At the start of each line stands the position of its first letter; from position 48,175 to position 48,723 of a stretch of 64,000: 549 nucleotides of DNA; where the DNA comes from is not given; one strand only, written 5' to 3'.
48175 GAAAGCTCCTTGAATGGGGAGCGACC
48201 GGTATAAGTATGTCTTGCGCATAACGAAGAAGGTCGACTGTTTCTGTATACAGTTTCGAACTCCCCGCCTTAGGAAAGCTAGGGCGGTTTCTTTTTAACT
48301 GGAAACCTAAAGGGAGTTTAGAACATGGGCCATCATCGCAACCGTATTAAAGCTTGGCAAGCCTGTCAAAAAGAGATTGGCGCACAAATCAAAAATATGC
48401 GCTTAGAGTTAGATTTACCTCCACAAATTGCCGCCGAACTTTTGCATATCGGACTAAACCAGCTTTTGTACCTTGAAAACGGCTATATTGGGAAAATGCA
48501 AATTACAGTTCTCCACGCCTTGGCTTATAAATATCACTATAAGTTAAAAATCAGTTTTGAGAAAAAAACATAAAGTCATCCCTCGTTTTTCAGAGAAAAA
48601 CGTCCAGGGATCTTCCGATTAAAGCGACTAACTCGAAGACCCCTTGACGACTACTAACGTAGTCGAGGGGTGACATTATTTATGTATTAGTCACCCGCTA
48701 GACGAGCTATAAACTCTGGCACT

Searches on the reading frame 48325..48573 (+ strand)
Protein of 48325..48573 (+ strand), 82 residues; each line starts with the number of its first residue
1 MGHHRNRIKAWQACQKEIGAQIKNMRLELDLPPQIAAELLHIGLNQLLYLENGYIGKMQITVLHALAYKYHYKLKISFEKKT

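Call 17: search_protein_families(library=pfam, proteins=[window:48325-48573:+], max_evalue=0.01)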
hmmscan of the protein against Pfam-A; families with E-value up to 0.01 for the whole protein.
window:48325-48573:+ (82 aa): 0 families

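Call 18: find_related_loci(query=window:48325-48573:+, collection=genome_contigs, flank=3000)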
Query window:48325-48573:+ (82 aa) in genome_contigs; peptide patterns used: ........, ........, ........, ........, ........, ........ (x = any residue, [..] = any of these).
166 stretches matched a pattern; 9 encode a relative of the query (tblastn E <= 1e-3); 9 distinct loci.
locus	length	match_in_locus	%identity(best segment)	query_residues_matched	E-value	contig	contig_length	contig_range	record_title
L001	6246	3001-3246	93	1-82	1e-50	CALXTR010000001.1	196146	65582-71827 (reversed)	MAG: uncultured Alphaproteobacteria bacterium isolate BRZ_CI__bin121 genome assembly, contig: BRZ_CI__NODE_60_length_196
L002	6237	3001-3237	91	4-82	2e-45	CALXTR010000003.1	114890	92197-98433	MAG: uncultured Alphaproteobacteria bacterium isolate BRZ_CI__bin121 genome assembly, contig: BRZ_CI__NODE_248_length_11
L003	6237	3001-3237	89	4-82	4e-44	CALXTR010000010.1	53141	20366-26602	MAG: uncultured Alphaproteobacteria bacterium isolate BRZ_CI__bin121 genome assembly, contig: BRZ_CI__NODE_1033_length_5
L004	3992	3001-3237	87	4-82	1e-43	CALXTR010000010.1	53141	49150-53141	MAG: uncultured Alphaproteobacteria bacterium isolate BRZ_CI__bin121 genome assembly, contig: BRZ_CI__NODE_1033_length_5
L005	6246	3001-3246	77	1-82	1e-42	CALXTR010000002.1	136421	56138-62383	MAG: uncultured Alphaproteobacteria bacterium isolate BRZ_CI__bin121 genome assembly, contig: BRZ_CI__NODE_170_length_13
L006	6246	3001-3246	73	1-82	1e-39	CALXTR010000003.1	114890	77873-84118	MAG: uncultured Alphaproteobacteria bacterium isolate BRZ_CI__bin121 genome assembly, contig: BRZ_CI__NODE_248_length_11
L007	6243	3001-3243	74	1-81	4e-39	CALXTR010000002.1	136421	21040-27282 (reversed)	MAG: uncultured Alphaproteobacteria bacterium isolate BRZ_CI__bin121 genome assembly, contig: BRZ_CI__NODE_170_length_13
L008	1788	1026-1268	74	1-81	3e-39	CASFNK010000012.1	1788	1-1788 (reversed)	uncultured proteobacterium isolate SI.B29.metabat-bins.91 genome assembly, contig: SI.B29.metabat-bins.91.fa_k141_44225,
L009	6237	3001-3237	72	4-82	7e-35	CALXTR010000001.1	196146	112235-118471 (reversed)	MAG: uncultured Alphaproteobacteria bacterium isolate BRZ_CI__bin121 genome assembly, contig: BRZ_CI__NODE_60_length_196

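Call 22: find_homologous_proteins(query=window:48325-48573:+, max_evalue=0.001)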
Query window:48325-48573:+ (82 aa): 53 proteins with E <= 0.001 among 54 candidates.
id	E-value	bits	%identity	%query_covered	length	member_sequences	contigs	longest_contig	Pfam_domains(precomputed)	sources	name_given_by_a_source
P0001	7.0e-47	174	98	100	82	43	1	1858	-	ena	-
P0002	9.3e-45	168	94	99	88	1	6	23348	-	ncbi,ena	-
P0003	1.4e-40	154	91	96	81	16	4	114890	-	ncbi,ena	-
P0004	3.9e-40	153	88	99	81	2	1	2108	-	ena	-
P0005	1.2e-39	151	90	96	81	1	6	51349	-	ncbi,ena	-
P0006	2.9e-39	150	89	96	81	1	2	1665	-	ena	-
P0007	3.6e-39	150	89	96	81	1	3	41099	-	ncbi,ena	-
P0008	3.8e-39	150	89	96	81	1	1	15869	-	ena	-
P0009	3.9e-39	150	89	96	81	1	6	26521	-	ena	-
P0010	4.1e-39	150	89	96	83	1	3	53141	-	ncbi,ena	-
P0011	8.3e-39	149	87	96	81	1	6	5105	-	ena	-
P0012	8.8e-39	149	87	96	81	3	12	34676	-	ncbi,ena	-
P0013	1.9e-38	147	86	96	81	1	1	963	-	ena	-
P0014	6.5e-38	146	86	96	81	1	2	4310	-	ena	-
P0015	7.3e-38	146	86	96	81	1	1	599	-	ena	-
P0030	2.5e-32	128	74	100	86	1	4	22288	PF13413.13,PF13560.13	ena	-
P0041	2.9e-29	118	70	99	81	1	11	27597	-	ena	-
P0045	3.8e-28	115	73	95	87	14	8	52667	-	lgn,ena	-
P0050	2.1e-25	106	68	95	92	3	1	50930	PF13413.13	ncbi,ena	-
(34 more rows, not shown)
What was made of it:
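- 48312..48573 (+): Copy A Shine-Dalgarno GGGAG (48312-48316) and the 82-aa HTH ORF (48325-48573). The family contains 53 clusters (call 22).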

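Call 25: search_solved_structures(query=A2, max_evalue=1, show_alignments=2)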
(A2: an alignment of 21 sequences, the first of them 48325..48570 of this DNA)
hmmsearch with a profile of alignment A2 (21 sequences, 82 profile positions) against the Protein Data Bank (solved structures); distinct sequences matched with E-value up to 1: 8.
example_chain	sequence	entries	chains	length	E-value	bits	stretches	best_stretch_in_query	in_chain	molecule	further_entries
4ghj_A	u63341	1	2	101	0.00014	25.2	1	15-67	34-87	Probable transcriptional regulator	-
7ewc_A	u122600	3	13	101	0.041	17.3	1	21-64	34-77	Putative antitoxin HigA2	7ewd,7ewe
6rnz_A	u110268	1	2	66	0.25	14.7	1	18-72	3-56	HTH-type transcriptional regulator DdrOC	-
7t5u_A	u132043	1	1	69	0.25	14.7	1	17-67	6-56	Helix-turn-helix domain-containing protein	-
7n10_B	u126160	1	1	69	0.32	14.4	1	16-54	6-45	ComR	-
7t8i_A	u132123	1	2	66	0.34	14.3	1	18-54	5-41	Phage element (ICEBs1)transcriptional regulator (Xre family)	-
7n1n_B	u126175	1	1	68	0.39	14.1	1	16-54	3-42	ComR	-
7r0w_X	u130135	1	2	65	0.96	12.9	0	17-53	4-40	Uncharacterized protein Cp097, conserved in cyanobacteria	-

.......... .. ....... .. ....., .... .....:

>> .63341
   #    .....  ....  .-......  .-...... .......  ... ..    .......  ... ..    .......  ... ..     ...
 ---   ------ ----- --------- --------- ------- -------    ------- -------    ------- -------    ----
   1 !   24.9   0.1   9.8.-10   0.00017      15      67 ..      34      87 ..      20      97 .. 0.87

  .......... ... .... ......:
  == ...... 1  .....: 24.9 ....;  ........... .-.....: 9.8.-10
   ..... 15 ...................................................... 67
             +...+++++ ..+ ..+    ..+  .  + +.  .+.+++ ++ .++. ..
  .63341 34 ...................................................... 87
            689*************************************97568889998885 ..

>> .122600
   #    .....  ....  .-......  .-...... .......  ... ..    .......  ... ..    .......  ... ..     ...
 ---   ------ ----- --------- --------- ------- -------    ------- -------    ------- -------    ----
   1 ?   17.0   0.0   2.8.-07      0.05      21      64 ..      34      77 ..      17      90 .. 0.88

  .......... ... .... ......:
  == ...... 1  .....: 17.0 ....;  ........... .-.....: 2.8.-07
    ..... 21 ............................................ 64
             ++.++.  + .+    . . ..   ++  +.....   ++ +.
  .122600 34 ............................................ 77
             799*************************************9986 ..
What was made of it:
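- On XRE-family helix-turn-helix protein (the downstream ORF): The family profile hits PDB 4ghj at E=1.4e-4 and HigA2 at 0.04 (call 25).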

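Call 26: search_protein_families(library=ncbifam, proteins=[window:48325-48573:+, P0050, P0030], max_evalue=1)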
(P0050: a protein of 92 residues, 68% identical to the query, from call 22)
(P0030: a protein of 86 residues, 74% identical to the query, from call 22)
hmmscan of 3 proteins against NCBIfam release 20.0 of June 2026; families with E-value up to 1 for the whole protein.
window:48325-48573:+ (82 aa): 2 families
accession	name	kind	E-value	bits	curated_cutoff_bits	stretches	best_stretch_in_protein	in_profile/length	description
TIGR03070.1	couple_hipB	subfamily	0.011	15.7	71.65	1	16-53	1-38/58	type II toxin-antitoxin system Y4mF family antitoxin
TIGR03830.1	CxxCG_CxxCG_HTH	subfamily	0.14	11.9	61.8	1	16-55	64-103/127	type II TA system antitoxin MqsA family protein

P0050 (92 aa): 7 families
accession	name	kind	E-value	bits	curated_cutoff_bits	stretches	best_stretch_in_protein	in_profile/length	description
NF006015.0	PRK08154.1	subfamily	0.00026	20.3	204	1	8-77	22-90/314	anaerobic benzoate catabolism transcriptional regulator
NF058600.1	TransRegSco1979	equivalog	0.0024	17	350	1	16-71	8-62/280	Sco1979 family transcriptional regulator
NF041534.1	rodZ_Strepcoccus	equivalog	0.0034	16.6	375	1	14-72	3-62/275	cytoskeleton protein RodZ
TIGR03070.1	couple_hipB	subfamily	0.0037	17.2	71.65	1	15-53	1-39/58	type II toxin-antitoxin system Y4mF family antitoxin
TIGR03830.1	CxxCG_CxxCG_HTH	subfamily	0.013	15.3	61.8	1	14-55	63-104/127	type II TA system antitoxin MqsA family protein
NF047948.1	male_kill_WMK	equivalog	0.062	12.7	300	1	14-66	3-54/300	WO male-killing family protein Wmk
NF007408.0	PRK09943.1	equivalog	0.11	12.1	211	1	17-90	8-79/185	HTH-type transcriptional regulator PuuR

P0030 (86 aa): 9 families
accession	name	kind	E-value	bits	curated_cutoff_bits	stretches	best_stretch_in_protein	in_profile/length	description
NF006015.0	PRK08154.1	subfamily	3.2e-05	23.2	204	1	13-76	26-88/314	anaerobic benzoate catabolism transcriptional regulator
NF058600.1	TransRegSco1979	equivalog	0.00026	20.2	350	1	17-71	8-61/280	Sco1979 family transcriptional regulator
TIGR03830.1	CxxCG_CxxCG_HTH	subfamily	0.00052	19.8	61.8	1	16-58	63-106/127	type II TA system antitoxin MqsA family protein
TIGR03070.1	couple_hipB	subfamily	0.00075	19.4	71.65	1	16-55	1-40/58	type II toxin-antitoxin system Y4mF family antitoxin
NF041534.1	rodZ_Strepcoccus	equivalog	0.0024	17.1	375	1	15-70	3-59/275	cytoskeleton protein RodZ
NF007408.0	PRK09943.1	equivalog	0.03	13.9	211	1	18-81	8-70/185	HTH-type transcriptional regulator PuuR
NF047948.1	male_kill_WMK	equivalog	0.03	13.8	300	1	16-67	161-211/300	WO male-killing family protein Wmk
NF038139.1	Reg_Aceta_RamB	equivalog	0.067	11.8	700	1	19-67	4-51/465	acetate metabolism transcriptional regulator RamB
NF040522.1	VC1465_fam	subfamily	0.1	12.6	70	1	22-56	1-35/111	VC1465 family Xer recombination activation factor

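Call 27: find_encoding_contigs(protein=P0050, flank=3000, max_places=10)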
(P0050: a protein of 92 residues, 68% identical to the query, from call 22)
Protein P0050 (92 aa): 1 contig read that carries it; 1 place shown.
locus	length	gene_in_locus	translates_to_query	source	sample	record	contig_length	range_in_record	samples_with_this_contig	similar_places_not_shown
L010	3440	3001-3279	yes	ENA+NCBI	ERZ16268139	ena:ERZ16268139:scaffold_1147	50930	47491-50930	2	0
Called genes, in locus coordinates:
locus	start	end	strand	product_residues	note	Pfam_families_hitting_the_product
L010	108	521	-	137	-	-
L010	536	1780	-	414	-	PF01979:Amidohydro_1, PF07969:Amidohydro_3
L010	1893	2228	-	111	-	PF13405:EF-hand_6 (faint), PF13499:EF-hand_7 (weak), PF00036:EF-hand_1 (faint)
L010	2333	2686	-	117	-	PF13499:EF-hand_7 (faint), PF13405:EF-hand_6 (faint), PF00036:EF-hand_1 (weak), PF13202:EF-hand_5 (weak)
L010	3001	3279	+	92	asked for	PF13413:HTH_25 (weak)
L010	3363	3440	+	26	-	?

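Call 28: find_encoding_contigs(protein=P0045, flank=3000, max_places=10)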
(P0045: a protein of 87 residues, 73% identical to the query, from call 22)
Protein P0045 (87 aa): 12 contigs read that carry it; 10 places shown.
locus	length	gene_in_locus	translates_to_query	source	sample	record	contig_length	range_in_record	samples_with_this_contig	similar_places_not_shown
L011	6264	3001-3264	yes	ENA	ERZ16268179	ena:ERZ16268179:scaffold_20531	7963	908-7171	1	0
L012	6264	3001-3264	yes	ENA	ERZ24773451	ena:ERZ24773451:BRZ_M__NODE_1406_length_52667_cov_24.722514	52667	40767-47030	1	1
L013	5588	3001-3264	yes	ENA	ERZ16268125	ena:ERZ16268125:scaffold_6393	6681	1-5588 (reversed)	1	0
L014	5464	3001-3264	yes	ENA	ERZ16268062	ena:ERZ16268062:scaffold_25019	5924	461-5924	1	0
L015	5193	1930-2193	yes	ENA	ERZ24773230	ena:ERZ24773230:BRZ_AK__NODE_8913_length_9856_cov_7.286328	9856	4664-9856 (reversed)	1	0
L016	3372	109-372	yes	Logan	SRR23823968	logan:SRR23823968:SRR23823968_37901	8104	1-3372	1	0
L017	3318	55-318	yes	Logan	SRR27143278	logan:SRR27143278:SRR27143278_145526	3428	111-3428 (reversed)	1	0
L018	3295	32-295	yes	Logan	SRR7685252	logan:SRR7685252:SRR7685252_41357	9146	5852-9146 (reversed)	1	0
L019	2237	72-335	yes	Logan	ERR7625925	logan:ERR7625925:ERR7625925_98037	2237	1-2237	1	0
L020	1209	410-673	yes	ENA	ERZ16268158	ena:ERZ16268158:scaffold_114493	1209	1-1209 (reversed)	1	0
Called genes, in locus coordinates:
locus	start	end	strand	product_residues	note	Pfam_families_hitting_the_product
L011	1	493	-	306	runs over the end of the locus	PF00231:ATP-synt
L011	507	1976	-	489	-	PF02874:ATP-synt_ab_N, PF00006:ATP-synt_ab, PF00306:ATP-synt_ab_C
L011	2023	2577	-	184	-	PF00213:OSCP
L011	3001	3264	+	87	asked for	-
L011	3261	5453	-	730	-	PF17764:PriA_3primeBD, PF00270:DEAD, PF04851:ResIII, PF18319:Zn_ribbon_PriA, PF00271:Helicase_C (weak), PF18074:PriA_C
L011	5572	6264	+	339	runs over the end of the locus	PF02899:Phage_int_SAM_1, PF13495:Phage_int_SAM_4 (weak), PF00589:Phage_integrase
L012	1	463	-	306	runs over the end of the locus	PF00231:ATP-synt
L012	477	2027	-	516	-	PF02874:ATP-synt_ab_N, PF00006:ATP-synt_ab, PF00306:ATP-synt_ab_C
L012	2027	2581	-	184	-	PF00213:OSCP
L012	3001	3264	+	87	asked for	-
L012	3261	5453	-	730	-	PF17764:PriA_3primeBD, PF00270:DEAD, PF04851:ResIII, PF18319:Zn_ribbon_PriA, PF00271:Helicase_C (weak), PF18074:PriA_C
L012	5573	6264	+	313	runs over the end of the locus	PF13495:Phage_int_SAM_4 (weak), PF02899:Phage_int_SAM_1, PF00589:Phage_integrase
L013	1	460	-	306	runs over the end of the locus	PF00231:ATP-synt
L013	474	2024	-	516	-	PF02874:ATP-synt_ab_N, PF00006:ATP-synt_ab, PF00306:ATP-synt_ab_C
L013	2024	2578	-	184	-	PF00213:OSCP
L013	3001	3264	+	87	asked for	-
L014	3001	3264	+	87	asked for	-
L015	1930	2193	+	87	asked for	-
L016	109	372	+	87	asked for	-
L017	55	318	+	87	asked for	-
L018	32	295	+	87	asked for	-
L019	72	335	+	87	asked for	-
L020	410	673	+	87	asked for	-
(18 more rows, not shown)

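Call 29: find_encoding_contigs(protein=P0041, flank=3000, max_places=10)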
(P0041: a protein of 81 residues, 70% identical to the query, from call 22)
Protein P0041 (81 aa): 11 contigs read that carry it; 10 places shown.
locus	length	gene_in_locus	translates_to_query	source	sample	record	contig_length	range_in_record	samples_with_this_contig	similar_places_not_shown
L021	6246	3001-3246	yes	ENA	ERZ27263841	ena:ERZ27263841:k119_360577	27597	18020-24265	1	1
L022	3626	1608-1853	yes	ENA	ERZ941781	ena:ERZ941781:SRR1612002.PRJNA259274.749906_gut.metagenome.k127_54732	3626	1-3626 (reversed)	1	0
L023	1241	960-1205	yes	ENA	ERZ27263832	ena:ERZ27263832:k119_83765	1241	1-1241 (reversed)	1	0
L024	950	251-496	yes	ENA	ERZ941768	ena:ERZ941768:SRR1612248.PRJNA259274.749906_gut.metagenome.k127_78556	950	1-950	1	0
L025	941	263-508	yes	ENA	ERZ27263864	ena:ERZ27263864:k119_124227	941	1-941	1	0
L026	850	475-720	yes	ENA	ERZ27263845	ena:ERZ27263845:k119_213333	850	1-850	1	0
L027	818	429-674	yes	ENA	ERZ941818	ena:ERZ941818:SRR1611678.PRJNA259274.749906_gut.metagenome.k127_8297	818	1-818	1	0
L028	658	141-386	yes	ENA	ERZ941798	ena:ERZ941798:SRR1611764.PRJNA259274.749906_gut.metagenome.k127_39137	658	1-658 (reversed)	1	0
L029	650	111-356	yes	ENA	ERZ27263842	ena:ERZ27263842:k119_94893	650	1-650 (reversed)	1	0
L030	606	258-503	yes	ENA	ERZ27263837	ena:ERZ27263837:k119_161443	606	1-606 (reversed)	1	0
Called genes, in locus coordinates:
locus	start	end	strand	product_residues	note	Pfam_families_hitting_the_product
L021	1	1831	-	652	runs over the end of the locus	PF08323:Glyco_transf_5, PF00534:Glycos_transf_1, PF20706:GT4-conflict (weak), PF13692:Glyco_trans_1_4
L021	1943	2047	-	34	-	-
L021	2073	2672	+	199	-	PF01025:GrpE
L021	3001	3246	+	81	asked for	-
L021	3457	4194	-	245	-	PF00106:adh_short, PF08659:KR, PF13460:NAD_binding_10 (weak), PF13561:adh_short_C2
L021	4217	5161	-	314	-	PF00698:Acyl_transf_1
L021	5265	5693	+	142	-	PF01230:HIT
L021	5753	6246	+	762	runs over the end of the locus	PF13491:FtsK_4TM, PF17854:FtsK_alpha, PF01580:FtsK_SpoIIIE, PF09397:FtsK_gamma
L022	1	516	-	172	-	?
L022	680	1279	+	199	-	PF01025:GrpE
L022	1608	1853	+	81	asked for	-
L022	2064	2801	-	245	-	PF00106:adh_short, PF08659:KR, PF13460:NAD_binding_10 (weak), PF13561:adh_short_C2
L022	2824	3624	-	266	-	?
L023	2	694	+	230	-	?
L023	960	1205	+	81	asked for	-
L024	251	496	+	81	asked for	-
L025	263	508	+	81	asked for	-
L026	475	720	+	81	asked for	-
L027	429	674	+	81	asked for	-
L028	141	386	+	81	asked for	-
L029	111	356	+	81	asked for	-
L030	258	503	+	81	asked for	-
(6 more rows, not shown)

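Call 32: search_protein_representatives(alignment_id=A2)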
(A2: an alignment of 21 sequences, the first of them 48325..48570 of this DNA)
Query: 21 sequences, 82 profile positions. Proteins with E-value up to 0.001 (for the whole library): 59; up to 1e-10: 10; up to 1e-30: 2. The best 59 are listed.
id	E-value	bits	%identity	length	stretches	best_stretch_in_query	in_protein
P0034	3.0e-43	161.9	-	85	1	2-81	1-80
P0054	2.3e-31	123.8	-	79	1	1-64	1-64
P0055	4.5e-26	106.9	-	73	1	1-59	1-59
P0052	1.4e-19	86.1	-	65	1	2-49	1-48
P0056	2.7e-19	85.2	-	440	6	10-58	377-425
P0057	1.3e-13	67.0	-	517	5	12-55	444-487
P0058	1.7e-13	66.6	-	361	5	12-78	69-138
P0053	5.0e-13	65.1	-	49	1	2-38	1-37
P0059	2.0e-12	63.1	-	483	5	15-59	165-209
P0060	2.9e-11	59.5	-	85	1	3-81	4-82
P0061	1.4e-10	57.3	-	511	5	15-56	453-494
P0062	3.0e-09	53.0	-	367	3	11-68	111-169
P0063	1.2e-07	47.8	-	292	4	17-63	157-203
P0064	2.0e-07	47.1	-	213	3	12-56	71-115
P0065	2.5e-07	46.8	-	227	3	16-76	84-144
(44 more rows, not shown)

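Call 34: find_encoding_contigs(protein=P0060, flank=2000, max_places=6)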
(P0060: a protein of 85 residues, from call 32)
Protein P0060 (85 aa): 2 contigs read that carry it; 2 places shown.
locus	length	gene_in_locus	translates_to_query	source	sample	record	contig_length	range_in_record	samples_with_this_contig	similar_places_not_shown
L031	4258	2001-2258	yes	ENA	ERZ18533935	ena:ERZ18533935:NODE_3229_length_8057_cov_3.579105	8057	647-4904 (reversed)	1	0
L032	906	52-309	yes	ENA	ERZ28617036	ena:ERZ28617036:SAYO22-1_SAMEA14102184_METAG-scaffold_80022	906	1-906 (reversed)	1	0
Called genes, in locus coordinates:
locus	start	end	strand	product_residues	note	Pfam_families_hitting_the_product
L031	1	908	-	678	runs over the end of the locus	PF08323:Glyco_transf_5, PF20706:GT4-conflict (faint), PF00534:Glycos_transf_1, PF13692:Glyco_trans_1_4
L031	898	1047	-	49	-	-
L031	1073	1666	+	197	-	PF01025:GrpE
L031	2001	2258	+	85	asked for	PF13560:HTH_31 (weak), PF12844:HTH_19 (weak), PF13413:HTH_25 (weak)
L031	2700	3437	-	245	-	PF00106:adh_short, PF08659:KR, PF13460:NAD_binding_10 (weak), PF13561:adh_short_C2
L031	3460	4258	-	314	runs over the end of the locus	PF00698:Acyl_transf_1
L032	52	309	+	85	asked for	PF13560:HTH_31 (weak), PF12844:HTH_19 (weak), PF13413:HTH_25 (weak)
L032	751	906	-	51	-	?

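Call 78: predict_structure(alignment_id=A2)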
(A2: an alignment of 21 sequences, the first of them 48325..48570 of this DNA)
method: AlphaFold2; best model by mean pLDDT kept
length: 82 residues; sequences in the alignment: 21
mean_pLDDT: 64.6   pTM: 0.46
mean pLDDT of the five models: 64.6, 59.3, 58.0, 55.0, 48.6
residues with pLDDT >= 90: 0; 70-90: 42; 50-70: 27; < 50: 13
segments of 3 or more residues with pLDDT < 50: 71-82
pLDDT, mean of each block of 10 residues (from residue 1): 66 76 78 76 72 61 54 39 34
secondary structure, 60 per line:
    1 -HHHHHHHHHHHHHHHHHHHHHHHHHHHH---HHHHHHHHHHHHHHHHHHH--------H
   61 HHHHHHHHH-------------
elements in order: H2-29 H33-51 H60-69
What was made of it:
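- On XRE-family helix-turn-helix protein (the downstream ORF): The AlphaFold model has pLDDT 64.6, too low to use (call 78).
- Tried and rejected: Structure prediction of the HTH protein gave pLDDT 64.6, so I ran no fold search (call 78).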
